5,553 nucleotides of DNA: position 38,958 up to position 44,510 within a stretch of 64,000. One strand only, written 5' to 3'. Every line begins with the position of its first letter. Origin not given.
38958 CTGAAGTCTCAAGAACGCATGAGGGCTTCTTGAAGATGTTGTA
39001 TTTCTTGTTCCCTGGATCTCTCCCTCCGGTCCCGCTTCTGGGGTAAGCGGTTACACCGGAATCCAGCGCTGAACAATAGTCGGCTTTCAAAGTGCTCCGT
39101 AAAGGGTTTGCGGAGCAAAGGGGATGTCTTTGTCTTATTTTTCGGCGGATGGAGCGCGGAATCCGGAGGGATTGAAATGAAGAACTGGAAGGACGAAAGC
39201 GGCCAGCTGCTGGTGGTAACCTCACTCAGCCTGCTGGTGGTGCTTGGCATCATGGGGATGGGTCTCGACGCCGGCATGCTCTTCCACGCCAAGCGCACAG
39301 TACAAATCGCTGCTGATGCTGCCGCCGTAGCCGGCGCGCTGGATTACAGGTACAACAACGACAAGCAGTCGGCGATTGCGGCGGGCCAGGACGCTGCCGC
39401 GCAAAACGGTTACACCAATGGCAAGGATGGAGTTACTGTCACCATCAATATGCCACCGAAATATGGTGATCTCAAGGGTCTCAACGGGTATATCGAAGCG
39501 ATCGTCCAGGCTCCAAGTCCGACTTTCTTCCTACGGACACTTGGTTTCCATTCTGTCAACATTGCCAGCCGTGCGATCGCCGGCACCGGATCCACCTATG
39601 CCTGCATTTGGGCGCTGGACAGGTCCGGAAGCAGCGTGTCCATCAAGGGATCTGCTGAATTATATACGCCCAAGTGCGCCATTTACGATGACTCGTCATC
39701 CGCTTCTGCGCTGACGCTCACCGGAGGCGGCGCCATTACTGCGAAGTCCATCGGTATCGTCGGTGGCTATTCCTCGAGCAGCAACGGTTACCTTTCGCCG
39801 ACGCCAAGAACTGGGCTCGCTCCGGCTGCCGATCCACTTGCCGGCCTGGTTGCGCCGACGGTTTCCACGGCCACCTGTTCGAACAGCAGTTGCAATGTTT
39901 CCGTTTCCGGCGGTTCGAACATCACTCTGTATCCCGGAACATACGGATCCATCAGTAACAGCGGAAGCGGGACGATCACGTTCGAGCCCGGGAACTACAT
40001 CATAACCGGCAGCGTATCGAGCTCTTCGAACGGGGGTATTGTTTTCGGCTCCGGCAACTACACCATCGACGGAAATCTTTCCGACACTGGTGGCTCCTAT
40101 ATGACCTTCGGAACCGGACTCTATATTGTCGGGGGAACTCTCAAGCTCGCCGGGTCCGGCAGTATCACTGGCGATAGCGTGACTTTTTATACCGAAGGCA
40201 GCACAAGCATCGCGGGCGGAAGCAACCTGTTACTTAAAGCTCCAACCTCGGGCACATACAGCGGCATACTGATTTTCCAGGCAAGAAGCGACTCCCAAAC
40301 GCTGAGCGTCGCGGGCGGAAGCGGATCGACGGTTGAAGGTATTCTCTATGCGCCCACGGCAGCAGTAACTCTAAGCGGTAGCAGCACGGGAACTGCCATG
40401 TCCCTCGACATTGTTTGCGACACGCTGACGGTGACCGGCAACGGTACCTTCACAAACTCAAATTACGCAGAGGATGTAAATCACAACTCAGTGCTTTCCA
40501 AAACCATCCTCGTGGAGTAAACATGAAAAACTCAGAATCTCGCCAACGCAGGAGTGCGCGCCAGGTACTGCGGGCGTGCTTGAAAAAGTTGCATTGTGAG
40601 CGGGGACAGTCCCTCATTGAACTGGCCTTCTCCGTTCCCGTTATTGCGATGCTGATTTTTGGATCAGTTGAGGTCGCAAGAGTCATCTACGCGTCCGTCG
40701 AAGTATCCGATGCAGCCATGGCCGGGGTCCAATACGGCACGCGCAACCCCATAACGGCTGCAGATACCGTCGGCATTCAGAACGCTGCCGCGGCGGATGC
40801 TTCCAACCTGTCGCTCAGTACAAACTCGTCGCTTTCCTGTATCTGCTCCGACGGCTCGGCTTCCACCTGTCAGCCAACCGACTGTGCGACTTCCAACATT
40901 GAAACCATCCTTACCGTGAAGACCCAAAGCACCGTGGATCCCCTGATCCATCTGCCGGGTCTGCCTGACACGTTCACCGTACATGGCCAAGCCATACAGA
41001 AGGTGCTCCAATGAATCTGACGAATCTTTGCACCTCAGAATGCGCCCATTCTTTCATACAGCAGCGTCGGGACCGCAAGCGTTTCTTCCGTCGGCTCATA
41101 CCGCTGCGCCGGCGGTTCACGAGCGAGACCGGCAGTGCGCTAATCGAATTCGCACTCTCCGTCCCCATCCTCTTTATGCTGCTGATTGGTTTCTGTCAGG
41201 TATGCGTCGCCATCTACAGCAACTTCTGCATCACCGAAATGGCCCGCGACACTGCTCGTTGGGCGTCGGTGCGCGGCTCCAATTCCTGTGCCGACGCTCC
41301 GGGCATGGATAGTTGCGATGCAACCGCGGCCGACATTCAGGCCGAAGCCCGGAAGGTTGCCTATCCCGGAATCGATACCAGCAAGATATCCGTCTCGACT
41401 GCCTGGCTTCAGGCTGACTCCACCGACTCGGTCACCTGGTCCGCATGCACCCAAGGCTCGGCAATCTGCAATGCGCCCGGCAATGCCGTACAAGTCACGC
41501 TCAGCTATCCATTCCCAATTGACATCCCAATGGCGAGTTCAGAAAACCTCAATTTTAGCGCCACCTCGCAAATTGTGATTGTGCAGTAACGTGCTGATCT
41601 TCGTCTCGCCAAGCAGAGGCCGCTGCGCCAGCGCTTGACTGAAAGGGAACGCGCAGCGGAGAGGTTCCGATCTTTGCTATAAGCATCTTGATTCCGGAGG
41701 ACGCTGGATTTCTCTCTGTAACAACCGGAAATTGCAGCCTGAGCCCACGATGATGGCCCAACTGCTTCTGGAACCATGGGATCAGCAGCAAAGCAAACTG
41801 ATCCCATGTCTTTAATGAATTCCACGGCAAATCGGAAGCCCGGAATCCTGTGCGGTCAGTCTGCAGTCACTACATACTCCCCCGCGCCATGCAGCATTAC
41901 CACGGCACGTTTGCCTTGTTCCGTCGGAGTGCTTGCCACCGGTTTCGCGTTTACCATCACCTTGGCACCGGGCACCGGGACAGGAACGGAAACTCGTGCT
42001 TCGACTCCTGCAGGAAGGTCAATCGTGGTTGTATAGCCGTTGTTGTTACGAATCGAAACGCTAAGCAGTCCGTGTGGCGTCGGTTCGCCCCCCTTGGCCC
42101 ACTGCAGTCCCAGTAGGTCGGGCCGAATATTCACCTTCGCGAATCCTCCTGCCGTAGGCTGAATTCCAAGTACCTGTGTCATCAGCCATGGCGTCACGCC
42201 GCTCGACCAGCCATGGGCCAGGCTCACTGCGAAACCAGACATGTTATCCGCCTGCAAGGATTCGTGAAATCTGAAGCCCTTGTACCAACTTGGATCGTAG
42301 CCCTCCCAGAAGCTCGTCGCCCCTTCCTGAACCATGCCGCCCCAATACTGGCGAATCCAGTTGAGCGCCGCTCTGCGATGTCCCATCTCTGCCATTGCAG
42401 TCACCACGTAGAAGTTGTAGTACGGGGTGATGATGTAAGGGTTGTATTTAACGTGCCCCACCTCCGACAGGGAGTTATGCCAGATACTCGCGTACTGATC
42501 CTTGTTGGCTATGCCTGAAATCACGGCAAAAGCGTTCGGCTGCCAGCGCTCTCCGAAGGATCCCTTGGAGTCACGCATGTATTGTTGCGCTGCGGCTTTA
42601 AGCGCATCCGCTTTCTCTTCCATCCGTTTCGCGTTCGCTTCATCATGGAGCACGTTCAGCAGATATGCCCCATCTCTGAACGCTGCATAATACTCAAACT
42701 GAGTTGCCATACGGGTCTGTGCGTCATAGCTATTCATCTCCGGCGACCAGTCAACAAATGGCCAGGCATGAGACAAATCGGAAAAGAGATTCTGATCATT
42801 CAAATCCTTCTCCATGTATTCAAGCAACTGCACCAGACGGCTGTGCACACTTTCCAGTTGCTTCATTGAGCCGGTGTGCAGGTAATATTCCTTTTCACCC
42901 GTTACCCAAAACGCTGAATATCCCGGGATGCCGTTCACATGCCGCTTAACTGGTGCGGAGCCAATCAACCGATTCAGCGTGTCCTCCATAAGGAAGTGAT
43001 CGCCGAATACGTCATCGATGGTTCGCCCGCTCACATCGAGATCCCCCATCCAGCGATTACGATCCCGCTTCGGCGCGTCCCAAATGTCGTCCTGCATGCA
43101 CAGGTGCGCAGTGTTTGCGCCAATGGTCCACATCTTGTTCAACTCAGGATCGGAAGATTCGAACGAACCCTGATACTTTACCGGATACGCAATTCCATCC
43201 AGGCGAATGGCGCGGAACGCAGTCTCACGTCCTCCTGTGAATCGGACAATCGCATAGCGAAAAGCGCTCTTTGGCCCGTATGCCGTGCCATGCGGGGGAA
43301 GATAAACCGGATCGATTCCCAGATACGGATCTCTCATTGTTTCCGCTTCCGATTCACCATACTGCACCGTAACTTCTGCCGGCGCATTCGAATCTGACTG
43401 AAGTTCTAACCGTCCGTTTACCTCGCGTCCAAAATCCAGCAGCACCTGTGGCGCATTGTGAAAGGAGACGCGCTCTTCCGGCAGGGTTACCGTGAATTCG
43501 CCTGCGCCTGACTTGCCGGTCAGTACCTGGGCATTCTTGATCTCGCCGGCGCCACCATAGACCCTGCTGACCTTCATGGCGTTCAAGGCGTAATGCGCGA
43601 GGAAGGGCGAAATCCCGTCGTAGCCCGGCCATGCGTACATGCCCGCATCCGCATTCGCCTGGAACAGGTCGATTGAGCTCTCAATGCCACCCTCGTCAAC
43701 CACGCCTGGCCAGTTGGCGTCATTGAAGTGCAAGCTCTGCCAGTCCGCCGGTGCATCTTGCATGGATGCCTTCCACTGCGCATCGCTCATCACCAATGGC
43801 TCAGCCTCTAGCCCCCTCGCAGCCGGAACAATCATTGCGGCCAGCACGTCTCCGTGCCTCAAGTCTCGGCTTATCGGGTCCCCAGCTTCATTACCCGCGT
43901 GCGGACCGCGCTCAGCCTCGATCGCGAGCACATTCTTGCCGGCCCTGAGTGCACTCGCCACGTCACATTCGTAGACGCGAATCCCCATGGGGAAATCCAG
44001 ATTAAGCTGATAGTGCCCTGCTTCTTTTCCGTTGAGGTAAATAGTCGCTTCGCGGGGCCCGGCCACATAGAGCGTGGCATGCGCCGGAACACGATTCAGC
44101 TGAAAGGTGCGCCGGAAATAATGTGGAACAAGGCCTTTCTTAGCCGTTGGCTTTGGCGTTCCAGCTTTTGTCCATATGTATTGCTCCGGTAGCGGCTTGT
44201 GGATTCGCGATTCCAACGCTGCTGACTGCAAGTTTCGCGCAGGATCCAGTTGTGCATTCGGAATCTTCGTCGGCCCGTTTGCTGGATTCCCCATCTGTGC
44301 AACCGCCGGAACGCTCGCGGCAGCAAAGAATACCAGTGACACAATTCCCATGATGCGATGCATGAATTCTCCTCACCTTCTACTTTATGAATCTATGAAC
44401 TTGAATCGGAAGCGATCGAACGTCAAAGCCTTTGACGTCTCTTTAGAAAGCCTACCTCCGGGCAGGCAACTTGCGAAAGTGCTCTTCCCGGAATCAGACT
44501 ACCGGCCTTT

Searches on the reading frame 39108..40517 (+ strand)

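Call 87: search_protein_families(library=pfam, proteins=[window:39108-40517:+], max_evalue=0.00001)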
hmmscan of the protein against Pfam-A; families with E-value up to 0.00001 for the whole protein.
window:39108-40517:+ (470 aa): 2 families
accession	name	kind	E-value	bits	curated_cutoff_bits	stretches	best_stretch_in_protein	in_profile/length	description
PF13400.11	Tad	-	1.8e-07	31.8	22.3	1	32-77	1-45/47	Putative Flp pilus-assembly TadE/G-like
PF23981.1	DUF7305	-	3.5e-07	30.7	27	1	312-448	45-176/185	Domain of unknown function (DUF7305)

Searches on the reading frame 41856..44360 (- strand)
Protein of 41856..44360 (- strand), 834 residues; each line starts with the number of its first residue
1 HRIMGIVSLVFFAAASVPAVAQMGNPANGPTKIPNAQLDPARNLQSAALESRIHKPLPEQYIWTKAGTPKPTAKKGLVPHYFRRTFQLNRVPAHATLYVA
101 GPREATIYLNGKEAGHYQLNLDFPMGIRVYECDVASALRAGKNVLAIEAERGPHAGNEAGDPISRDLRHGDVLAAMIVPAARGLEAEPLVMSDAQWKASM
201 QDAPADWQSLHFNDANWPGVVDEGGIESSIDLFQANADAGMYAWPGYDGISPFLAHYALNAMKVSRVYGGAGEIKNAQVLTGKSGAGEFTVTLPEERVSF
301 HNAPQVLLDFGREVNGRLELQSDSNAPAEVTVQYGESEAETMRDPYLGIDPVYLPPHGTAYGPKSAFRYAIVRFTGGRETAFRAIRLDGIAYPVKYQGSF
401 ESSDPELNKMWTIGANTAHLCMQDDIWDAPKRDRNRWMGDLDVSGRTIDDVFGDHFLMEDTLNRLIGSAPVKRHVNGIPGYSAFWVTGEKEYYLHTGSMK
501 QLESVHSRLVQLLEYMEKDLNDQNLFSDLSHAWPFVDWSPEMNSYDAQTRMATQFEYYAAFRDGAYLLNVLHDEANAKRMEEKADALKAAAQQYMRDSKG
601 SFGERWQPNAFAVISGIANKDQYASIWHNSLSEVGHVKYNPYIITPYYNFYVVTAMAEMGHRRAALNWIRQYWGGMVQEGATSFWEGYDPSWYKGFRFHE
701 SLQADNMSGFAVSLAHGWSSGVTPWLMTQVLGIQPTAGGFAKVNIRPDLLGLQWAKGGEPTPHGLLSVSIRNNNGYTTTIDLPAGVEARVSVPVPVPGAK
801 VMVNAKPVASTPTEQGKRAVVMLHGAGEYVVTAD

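Call 87: search_protein_families(library=pfam, proteins=[window:41856-44360:-], max_evalue=0.00001)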
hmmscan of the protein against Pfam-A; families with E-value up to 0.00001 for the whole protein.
window:41856-44360:- (834 aa): 2 families
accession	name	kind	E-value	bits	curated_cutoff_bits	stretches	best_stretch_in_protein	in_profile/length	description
PF17389.8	Bac_rhamnosid6H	-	9.4e-18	65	24.5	1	397-730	3-339/339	Bacterial alpha-L-rhamnosidase 6 hairpin glycosidase domain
PF17390.7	Bac_rhamnosid_C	-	2.5e-07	30.9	22.1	1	732-796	1-67/78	Bacterial alpha-L-rhamnosidase C-terminal domain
